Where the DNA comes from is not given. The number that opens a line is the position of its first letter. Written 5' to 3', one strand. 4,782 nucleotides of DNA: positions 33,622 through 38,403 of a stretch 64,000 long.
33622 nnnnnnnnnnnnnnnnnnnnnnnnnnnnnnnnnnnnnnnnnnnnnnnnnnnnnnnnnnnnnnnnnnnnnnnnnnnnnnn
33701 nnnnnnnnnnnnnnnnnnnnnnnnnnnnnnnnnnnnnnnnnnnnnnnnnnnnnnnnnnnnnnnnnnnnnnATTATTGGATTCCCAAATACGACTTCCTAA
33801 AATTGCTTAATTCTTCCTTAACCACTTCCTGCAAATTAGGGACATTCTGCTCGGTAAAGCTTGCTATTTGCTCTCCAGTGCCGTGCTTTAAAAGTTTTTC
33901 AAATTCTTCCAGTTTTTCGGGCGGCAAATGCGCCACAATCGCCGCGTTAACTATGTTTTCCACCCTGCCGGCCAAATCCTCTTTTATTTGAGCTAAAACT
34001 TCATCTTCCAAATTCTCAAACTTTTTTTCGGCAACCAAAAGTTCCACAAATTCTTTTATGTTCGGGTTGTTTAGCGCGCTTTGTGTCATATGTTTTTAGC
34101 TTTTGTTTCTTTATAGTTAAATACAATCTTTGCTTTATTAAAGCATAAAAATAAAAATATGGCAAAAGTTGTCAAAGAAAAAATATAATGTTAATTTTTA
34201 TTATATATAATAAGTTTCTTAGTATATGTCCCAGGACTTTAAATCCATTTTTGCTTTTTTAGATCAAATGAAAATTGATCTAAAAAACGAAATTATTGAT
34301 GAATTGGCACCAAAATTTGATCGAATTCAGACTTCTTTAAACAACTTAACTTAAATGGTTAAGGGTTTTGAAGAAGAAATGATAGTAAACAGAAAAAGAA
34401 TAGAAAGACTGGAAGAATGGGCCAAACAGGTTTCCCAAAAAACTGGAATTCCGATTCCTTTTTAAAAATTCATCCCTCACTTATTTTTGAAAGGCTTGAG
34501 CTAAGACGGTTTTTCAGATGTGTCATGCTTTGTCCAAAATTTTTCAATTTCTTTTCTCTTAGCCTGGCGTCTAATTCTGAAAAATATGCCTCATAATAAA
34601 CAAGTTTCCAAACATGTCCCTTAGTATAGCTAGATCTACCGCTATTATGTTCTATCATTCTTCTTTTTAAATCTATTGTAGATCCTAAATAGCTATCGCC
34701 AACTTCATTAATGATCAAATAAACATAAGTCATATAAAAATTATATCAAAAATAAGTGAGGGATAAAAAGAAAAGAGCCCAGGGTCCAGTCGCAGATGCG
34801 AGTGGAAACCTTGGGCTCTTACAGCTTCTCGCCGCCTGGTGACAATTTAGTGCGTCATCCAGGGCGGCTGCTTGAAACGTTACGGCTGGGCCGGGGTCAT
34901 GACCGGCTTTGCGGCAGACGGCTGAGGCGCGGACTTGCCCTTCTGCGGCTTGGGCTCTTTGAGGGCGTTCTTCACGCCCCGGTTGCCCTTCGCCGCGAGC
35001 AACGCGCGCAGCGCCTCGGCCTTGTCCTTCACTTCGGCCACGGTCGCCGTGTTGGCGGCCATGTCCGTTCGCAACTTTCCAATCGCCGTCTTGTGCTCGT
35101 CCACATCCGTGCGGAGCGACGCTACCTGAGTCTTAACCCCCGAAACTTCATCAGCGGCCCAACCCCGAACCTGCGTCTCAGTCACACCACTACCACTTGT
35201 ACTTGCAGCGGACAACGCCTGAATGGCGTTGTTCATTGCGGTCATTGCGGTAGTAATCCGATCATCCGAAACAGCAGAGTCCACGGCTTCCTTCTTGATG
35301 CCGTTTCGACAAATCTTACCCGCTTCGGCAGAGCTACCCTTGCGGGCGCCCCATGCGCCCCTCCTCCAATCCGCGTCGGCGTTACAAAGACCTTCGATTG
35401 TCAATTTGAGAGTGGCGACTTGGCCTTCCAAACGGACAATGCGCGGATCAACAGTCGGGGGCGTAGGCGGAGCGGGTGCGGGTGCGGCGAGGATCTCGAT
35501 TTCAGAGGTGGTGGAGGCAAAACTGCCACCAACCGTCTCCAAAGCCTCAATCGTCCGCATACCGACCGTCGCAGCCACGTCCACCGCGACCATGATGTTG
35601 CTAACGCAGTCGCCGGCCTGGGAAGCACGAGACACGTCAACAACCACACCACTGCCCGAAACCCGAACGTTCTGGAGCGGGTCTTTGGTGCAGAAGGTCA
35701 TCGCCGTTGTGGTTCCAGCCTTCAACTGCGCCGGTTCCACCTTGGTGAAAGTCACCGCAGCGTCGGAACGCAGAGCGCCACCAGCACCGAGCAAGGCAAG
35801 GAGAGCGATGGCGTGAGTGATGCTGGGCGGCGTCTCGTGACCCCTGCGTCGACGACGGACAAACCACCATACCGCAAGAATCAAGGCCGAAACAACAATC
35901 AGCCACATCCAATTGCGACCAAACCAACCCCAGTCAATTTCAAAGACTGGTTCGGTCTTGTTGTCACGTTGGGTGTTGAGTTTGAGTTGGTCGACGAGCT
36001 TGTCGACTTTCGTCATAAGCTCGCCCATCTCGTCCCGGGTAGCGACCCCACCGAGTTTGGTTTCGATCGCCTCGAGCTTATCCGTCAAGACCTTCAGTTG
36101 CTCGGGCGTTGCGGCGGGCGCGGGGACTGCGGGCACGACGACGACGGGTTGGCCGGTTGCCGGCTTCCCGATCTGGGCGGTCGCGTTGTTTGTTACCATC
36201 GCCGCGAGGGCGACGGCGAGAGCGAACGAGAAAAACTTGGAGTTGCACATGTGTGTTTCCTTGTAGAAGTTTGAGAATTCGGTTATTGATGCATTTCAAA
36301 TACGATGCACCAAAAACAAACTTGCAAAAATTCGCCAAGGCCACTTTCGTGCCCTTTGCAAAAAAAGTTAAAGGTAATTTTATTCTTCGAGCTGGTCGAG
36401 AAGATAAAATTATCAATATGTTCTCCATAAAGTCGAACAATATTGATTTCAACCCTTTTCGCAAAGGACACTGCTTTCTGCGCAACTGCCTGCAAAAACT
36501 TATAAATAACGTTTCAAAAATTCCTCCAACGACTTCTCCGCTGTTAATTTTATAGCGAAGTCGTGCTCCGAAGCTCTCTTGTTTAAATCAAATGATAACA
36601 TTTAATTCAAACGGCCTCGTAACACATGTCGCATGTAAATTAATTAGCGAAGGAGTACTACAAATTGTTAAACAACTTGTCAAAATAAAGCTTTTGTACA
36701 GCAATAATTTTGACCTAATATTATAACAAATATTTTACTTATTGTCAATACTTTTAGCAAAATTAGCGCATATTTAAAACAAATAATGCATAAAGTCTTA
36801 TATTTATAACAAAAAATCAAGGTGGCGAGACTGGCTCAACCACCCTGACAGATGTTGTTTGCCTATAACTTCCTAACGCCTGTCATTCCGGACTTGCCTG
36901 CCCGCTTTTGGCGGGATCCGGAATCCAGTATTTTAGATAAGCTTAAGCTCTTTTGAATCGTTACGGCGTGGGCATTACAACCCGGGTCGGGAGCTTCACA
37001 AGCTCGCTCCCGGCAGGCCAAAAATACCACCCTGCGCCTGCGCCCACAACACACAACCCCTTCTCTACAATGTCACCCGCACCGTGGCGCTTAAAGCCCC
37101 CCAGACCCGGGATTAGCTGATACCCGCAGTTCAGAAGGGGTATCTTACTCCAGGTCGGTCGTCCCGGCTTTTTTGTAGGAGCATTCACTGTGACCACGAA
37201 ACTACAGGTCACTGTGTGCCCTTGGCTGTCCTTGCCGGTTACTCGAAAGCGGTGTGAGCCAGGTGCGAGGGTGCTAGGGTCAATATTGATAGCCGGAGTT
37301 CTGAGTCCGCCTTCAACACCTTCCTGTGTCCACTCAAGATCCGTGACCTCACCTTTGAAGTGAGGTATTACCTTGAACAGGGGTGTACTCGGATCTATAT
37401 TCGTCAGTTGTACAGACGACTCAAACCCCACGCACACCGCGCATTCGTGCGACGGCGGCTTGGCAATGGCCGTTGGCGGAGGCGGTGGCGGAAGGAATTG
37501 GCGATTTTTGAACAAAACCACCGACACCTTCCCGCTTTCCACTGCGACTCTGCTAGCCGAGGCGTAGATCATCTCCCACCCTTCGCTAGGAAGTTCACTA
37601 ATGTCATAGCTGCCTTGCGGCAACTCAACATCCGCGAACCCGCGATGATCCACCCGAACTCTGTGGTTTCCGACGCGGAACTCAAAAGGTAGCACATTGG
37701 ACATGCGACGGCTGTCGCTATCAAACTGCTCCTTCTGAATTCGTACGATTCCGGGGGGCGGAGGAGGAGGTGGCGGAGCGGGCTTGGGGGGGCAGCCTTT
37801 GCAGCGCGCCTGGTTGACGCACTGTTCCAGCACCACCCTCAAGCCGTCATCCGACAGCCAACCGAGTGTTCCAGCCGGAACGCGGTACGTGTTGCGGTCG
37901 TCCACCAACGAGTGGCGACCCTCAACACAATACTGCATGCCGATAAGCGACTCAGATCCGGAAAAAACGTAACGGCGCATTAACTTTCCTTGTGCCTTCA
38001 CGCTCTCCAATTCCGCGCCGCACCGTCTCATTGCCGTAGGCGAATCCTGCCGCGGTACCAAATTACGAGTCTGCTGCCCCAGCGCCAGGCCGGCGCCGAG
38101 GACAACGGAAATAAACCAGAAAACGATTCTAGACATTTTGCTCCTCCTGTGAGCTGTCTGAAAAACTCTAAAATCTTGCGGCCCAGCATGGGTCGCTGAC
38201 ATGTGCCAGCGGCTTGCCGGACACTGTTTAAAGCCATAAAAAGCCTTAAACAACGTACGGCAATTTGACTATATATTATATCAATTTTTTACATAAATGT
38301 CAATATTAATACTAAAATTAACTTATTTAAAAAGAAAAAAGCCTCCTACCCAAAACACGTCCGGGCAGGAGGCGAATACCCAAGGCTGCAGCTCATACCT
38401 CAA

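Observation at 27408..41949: Conserved ftsA-ftsZ pair split by about 12 kb of accessory DNA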

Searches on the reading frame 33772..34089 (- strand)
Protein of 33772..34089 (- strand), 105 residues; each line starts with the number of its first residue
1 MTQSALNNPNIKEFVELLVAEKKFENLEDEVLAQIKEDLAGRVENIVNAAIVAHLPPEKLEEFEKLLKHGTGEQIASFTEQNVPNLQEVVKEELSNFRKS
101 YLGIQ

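Call 6: search_protein_families(library=pfam, proteins=[window:33772-34089:-], max_evalue=0.01)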
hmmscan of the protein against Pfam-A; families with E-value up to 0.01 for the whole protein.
window:33772-34089:- (105 aa): 1 family
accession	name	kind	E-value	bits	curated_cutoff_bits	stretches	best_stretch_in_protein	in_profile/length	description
PF18908.5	DUF5663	-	3.3e-12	47.2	23.7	1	18-98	1-81/84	Protein of unknown function (DUF5663)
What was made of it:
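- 33772..34089 (-): DUF5663 gene, the constant upstream partner of the giant gene. Pfam PF18908 3e-12 (call 6).
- Checked: The 105-aa gene (33772-34089) is a DUF5663 protein (call 6).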

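Call 23: search_protein_families(library=ncbifam, proteins=[window:33772-34089:-], max_evalue=0.1)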
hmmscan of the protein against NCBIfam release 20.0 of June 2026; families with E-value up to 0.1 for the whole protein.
window:33772-34089:- (105 aa): 3 families
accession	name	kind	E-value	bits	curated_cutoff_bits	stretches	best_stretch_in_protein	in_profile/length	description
NF011438.0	PRK14867.1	equivalog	0.019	13.5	1143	1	12-100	338-425/659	DNA topoisomerase VI subunit B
NF047768.1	Clp_like_SDH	equivalog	0.084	12.3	250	1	19-95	158-236/260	SDH family Clp fold serine proteinase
TIGR03455.1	HisG_C-term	equivalog_domain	0.095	12.9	40.05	0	27-95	8-76/100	ATP phosphoribosyltransferase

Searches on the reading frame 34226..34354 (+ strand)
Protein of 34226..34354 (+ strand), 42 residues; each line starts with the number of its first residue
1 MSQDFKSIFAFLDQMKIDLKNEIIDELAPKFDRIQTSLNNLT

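Call 79: search_protein_families(library=pfam, proteins=[window:34226-34354:+], max_evalue=0.01)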
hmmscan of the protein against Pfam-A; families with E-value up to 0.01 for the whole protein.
window:34226-34354:+ (42 aa): 0 families
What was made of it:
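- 34226..34354 (+): 42-aa micro-ORF, followed by a second short ORF, convergent with the GIY-YIG gene. No Pfam match (call 79).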

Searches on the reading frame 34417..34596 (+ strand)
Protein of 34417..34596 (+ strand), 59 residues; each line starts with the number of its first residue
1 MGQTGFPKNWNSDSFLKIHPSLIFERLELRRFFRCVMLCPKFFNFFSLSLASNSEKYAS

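Call 87: search_protein_families(library=pfam, proteins=[window:34417-34596:+], max_evalue=1)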
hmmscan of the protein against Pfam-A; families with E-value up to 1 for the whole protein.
window:34417-34596:+ (59 aa): 0 families

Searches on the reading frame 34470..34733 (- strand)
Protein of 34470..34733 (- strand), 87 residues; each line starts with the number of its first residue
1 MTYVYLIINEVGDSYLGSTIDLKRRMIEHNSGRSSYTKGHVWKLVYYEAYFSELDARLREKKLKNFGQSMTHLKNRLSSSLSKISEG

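Call 6: search_protein_families(library=pfam, proteins=[window:34470-34733:-], max_evalue=0.01)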
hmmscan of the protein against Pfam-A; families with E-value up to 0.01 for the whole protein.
window:34470-34733:- (87 aa): 1 family
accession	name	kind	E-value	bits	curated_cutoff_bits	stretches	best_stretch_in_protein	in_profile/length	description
PF01541.30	GIY-YIG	-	4.4e-14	53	22.6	1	2-69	2-74/78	GIY-YIG catalytic domain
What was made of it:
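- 34469..34767 (-): 87-aa GIY-YIG gene (34470-34733) enclosed by a 22-nt inverted repeat. It is AT-rich and private to this genome at this site. Pfam GIY-YIG 4e-14 (call 6).
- Checked: The GIY-YIG gene lies at 34470-34733 (call 6).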

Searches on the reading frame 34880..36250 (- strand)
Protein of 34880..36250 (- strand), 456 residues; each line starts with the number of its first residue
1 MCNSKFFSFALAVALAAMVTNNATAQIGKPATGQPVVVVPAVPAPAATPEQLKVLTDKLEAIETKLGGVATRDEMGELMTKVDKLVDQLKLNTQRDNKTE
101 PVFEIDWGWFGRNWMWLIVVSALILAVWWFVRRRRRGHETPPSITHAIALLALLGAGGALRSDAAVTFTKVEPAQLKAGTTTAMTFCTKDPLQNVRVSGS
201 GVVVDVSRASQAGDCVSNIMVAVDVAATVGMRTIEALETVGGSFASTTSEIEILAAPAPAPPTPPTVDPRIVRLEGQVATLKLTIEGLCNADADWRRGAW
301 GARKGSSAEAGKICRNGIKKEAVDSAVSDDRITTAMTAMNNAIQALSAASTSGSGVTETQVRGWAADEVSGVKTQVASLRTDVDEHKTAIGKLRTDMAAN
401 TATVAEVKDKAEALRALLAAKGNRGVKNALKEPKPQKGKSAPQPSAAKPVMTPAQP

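Call 6: search_protein_families(library=pfam, proteins=[window:34880-36250:-], max_evalue=0.01)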
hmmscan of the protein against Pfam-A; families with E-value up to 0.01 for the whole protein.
window:34880-36250:- (456 aa): 0 families

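Call 23: search_protein_families(library=ncbifam, proteins=[window:34880-36250:-], max_evalue=0.1)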
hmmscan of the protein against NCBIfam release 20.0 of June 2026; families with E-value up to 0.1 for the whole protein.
window:34880-36250:- (456 aa): 5 families
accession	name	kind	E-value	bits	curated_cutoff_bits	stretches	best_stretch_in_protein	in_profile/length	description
NF052320.1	Cbp1_fam_LP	subfamily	0.009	15.5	90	1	327-424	41-138/286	Cbp1 family collagen-binding glycoprotein adhesin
NF038218.1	IcmG_DotF_IVB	equivalog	0.024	14.3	200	0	367-431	138-199/266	type IVB secretion system protein IcmG/DotF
NF038239.1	T6SS_TssL_short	exception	0.067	12.7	180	0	73-131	139-197/207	type VI secretion system protein TssL, short form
NF041035.1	Rad50_Halo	equivalog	0.087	11.1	1000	0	366-414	348-396/883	DNA double-strand break repair ATPase Rad50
NF041742.1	WGxxGxxG_fam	subfamily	0.097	13.3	35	0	5-111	4-56/69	WGxxGxxG family protein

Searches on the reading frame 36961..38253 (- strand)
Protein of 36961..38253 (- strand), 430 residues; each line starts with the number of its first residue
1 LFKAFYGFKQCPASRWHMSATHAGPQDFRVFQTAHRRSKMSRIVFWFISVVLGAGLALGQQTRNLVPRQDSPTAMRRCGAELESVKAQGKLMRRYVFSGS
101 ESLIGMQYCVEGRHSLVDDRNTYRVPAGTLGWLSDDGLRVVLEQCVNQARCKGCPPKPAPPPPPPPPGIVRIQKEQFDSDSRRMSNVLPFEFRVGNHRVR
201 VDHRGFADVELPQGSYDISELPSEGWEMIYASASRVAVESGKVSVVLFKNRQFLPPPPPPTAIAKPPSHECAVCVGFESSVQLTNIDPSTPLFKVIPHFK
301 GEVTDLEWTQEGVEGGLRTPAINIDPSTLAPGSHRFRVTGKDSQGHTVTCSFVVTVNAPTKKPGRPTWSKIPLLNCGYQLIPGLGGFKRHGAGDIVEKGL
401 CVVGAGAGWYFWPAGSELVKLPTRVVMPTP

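Call 6: search_protein_families(library=pfam, proteins=[window:36961-38253:-], max_evalue=0.01)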
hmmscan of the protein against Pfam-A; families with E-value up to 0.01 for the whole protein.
window:36961-38253:- (430 aa): 1 family
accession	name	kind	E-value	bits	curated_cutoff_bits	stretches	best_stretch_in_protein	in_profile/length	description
PF16101.10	PRIMA1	-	0.003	17.8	38.6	1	142-173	50-81/158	Proline-rich membrane anchor 1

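Call 23: search_protein_families(library=ncbifam, proteins=[window:36961-38253:-], max_evalue=0.1)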
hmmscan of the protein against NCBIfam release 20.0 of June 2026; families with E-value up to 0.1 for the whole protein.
window:36961-38253:- (430 aa): 0 families

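Call 49: find_homologous_proteins(query=window:36961-38139:-)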
Query window:36961-38139:- (392 aa): 11 proteins with E <= 0.001 among 8000 candidates.
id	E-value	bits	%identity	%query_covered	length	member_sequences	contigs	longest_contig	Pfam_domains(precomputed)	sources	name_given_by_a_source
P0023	3.9e-270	914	100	100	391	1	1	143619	-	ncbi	-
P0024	1.8e-58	217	56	34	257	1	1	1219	-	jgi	jgi:hypothetical protein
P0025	2.6e-49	186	77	24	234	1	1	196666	-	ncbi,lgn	-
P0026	1.4e-48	184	72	24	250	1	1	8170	-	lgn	-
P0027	1.9e-47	180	73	26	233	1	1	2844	-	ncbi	-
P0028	2.3e-47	180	56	31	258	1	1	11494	-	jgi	-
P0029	1.1e-43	168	53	25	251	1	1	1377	-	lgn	-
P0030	2.2e-41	160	66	30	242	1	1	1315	-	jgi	jgi:hypothetical protein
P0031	1.5e-31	128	57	28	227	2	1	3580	-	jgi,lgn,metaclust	metaclust:\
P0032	6.2e-28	116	35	62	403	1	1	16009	-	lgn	-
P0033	3.2e-12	64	75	12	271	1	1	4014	-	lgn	-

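Call 50: find_encoding_contigs(protein=P0023, flank=10000, max_places=2)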
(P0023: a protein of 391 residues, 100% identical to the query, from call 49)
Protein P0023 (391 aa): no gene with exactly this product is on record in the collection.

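Call 51: find_encoding_contigs(protein=P0025, flank=10000, max_places=2)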
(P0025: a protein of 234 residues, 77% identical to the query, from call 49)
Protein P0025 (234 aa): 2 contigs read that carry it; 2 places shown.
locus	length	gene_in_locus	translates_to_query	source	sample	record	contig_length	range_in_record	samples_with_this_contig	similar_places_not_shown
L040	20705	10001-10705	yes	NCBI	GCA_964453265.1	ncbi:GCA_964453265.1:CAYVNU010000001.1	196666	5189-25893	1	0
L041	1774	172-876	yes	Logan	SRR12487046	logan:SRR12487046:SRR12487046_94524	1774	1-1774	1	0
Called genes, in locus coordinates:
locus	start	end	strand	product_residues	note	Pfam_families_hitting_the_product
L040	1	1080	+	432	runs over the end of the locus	PF13393:tRNA-synt_His, PF03129:HGTP_anticodon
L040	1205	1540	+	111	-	PF11969:DcpS_C, PF01230:HIT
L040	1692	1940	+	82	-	PF01165:Ribosomal_S21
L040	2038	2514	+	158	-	PF09424:YqeY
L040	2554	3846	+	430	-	PF06277:EutA (faint), PF11104:PilM_2 (faint), PF02491:SHS2_FTSA, PF06723:MreB_Mbl, PF14450:FtsA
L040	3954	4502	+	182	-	PF20803:PaaX_M, PF09827:CRISPR_Cas2 (weak)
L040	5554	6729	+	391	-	-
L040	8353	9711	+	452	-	-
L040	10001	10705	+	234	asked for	-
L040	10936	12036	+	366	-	-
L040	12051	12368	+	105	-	PF18908:DUF5663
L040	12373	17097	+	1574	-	-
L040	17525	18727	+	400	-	PF00091:Tubulin, PF12327:FtsZ_C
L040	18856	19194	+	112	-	PF05635:23S_rRNA_IVP, PF22296:bAvd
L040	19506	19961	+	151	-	-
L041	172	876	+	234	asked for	-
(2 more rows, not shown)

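Call 79: search_protein_families(library=pfam, proteins=[L040:5554-6729:+, L040:8353-9711:+, L040:10936-12036:+], max_evalue=0.01)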
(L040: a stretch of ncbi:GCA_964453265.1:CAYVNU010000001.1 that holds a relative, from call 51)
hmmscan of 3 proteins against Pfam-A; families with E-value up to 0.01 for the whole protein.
L040:5554-6729:+ (391 aa): 0 families

L040:8353-9711:+ (452 aa): 1 family
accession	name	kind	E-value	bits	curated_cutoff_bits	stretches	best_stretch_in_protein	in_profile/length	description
PF13248.11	Zn_ribbon_3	-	0.0062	16.4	27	0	209-232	3-25/26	zinc-ribbon domain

L040:10936-12036:+ (366 aa): 0 families
